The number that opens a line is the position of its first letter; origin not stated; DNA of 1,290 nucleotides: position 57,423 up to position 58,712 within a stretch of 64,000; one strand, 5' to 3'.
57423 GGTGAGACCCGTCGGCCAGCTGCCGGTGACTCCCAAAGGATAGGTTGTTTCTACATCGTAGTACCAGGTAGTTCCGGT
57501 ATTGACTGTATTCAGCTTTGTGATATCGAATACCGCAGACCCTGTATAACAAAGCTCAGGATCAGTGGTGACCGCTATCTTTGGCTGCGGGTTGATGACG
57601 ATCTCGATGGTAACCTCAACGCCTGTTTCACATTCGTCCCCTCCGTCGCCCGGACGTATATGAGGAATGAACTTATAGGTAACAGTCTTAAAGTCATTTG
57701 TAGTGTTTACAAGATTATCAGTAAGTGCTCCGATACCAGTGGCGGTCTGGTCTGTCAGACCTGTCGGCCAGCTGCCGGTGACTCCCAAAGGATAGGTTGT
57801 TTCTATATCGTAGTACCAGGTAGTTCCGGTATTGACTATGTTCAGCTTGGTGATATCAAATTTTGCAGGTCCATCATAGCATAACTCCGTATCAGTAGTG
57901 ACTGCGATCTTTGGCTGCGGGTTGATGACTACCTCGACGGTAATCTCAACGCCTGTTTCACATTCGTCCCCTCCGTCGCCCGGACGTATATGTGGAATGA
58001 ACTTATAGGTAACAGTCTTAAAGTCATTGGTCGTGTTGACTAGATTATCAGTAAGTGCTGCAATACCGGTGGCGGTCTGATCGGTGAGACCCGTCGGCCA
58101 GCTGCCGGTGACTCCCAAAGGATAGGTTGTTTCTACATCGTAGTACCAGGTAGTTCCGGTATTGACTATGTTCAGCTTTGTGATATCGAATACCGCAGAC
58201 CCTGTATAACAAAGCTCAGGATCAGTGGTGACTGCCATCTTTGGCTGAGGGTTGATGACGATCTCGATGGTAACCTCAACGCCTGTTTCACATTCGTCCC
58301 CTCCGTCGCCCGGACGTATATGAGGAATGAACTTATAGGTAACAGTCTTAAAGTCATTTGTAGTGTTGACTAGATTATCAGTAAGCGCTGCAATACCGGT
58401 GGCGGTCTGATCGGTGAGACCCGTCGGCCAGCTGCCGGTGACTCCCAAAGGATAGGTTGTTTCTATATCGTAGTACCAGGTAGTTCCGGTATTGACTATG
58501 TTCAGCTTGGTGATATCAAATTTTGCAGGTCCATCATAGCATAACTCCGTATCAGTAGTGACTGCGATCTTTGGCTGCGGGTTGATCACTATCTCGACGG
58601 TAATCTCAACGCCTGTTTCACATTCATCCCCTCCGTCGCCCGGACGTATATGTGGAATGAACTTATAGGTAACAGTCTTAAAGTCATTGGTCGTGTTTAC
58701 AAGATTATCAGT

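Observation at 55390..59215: The adhesin module array has nested periodicity (330 nt, A/B 660 nt, about 2.3-kb super-repeat), and the frame breaks at homologous points of the super-repeat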

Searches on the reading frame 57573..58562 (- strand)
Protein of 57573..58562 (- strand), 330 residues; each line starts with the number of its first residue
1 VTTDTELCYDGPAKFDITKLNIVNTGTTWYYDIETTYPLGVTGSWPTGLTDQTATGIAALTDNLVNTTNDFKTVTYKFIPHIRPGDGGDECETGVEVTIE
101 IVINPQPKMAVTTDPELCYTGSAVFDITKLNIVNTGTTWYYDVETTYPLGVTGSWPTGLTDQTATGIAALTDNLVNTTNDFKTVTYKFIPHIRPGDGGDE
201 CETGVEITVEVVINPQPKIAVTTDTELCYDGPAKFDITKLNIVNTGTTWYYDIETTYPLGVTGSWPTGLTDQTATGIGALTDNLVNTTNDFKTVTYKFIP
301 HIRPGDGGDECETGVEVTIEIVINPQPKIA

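Call 53: predict_structure(alignment_id=A2)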
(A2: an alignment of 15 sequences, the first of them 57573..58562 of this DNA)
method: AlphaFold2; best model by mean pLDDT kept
length: 330 residues; sequences in the alignment: 15
mean_pLDDT: 81.5   pTM: 0.71
mean pLDDT of the five models: 81.5, 56.9, 55.1, 54.4, 52.4
residues with pLDDT >= 90: 94; 70-90: 177; 50-70: 49; < 50: 10
segments of 3 or more residues with pLDDT < 50: 196-198, 307-309
pLDDT, mean of each block of 10 residues (from residue 1): 72 74 66 88 79 62 88 88 67 78 88 86 88 78 94 93 79 91 94 58 85 89 85 87 76 91 89 80 89 92 56 83 78
secondary structure, 60 per line:
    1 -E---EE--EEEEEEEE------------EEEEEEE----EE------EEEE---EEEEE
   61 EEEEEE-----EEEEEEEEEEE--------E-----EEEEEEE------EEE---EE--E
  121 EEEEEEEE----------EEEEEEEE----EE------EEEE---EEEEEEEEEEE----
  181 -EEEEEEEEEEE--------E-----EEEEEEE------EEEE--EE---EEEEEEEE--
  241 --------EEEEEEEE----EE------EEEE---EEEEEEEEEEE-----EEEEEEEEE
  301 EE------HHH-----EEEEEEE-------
elements in order: E10-17 E30-36 E49-52 E56-66 E72-82 E97-103 E110-112 E120-128 E139-146 E159-162 E166-176 E182-192 E207-213 E220-223 E231-238 E249-256 E269-272 E276-286 E292-302 E317-323
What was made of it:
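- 55253..59226 (-): Array of 12 near-identical 330-nt (110-aa) PKD_5-type modules, M1-M12. Type A is M3, M5, M7, M10 and M12. Type B is M1, M4, M6, M8 and M11. Type B' is M2 and M9. AF2 predicts three beta-sandwich domains for M3-M5 at pLDDT 81.5 (call 53).
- On PKD_5 (PF19406) domain: The AF2 model has pLDDT 81.5 and is all-beta (call 53).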

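Call 56: fold_search(model_id=the predicted structure, library=pdb)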
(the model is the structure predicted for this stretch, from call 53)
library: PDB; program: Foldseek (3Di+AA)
matches with E <= 10: 1640; with E <= 0.001: 116
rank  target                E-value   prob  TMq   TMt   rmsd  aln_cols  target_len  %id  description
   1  6o3o_D                1.2e-07  1.00  0.28  0.29  11.3       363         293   12  Structure of human DNAM-1 (CD226) bound to nectin-like protein-5 (necl-5) (released 2019-07-10)
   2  9hcj_10               1.6e-07  1.00  0.32  0.09  16.8       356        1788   10  D. discoideum nuclear pore complex (released 2024-12-25)
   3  9ijj_C                1.6e-07  1.00  0.33  0.14  13.9       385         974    9  In situ structure of the central apparatus in mouse sperm axoneme. (released 2025-06-04)
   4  9ijj_E                3.3e-07  1.00  0.34  0.25  13.6       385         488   10  In situ structure of the central apparatus in mouse sperm axoneme. (released 2025-06-04)
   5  9ijj_h                3.8e-07  1.00  0.27  0.10  13.2       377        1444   10  In situ structure of the central apparatus in mouse sperm axoneme. (released 2025-06-04)
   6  8t2v_A                7.5e-07  1.00  0.23  0.11  19.5       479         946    7  Cryo-EM Structures of Full-length Integrin alphaIIbbeta3 in Native Lipids (released 2023-07-26)
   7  9e8a_A                8.7e-07  1.00  0.22  0.11  19.2       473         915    8  Integrin aIIbb3 bent conformation from human platelet membrane crude preparation (released 2025-10-15)
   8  7sqc_T1               1.0e-06  1.00  0.37  0.25  24.9       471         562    8  Ciliary C1 central pair apparatus isolated from Chlamydomonas reinhardtii (released 2022-04-13)
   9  7sqc_O0               1.6e-06  1.00  0.40  0.16   8.7       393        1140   10  Ciliary C1 central pair apparatus isolated from Chlamydomonas reinhardtii (released 2022-04-13)
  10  4mmz_A                1.6e-06  1.00  0.24  0.11  19.7       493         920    6  Integrin AlphaVBeta3 ectodomain bound to an antagonistic tenth domain of Fibronectin (released 2014-03-26)
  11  4mmx_A                1.7e-06  1.00  0.24  0.11  19.8       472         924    6  Integrin AlphaVBeta3 ectodomain bound to the tenth domain of Fibronectin (released 2014-03-26)
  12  8xez_A                2.0e-06  1.00  0.22  0.11  17.6       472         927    8  Cryo-EM structure of integrin ITGAV/ITGB3 complex, conformation 5 (released 2024-12-18)
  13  1jv2_A                2.9e-06  1.00  0.25  0.11  18.8       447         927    7  CRYSTAL STRUCTURE OF THE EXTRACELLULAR SEGMENT OF INTEGRIN ALPHAVBETA3 (released 2001-10-17)
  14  2jll                  3.7e-06  1.00  0.20  0.18  14.6       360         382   12  Crystal structure of NCAM2 IgIV-FN3II (released 2009-11-17)
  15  4g1m_A                4.1e-06  1.00  0.24  0.12  19.9       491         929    6  Re-refinement of alpha V beta 3 structure (released 2012-12-12)
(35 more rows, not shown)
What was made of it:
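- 55253..59226 (-): Foldseek matches tandem Ig/FN3-like domains (call 56).
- On PKD_5 (PF19406) domain: Foldseek matches Ig/FN3-like tandem domains (call 56).
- Closest known: GhpA grappling-hook protein of Aureispira. Same: It ranks 32nd by E-value among PDB matches but has the highest query TM-score (0.43) and lowest rmsd (7.4) of the 50 listed (call 56).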
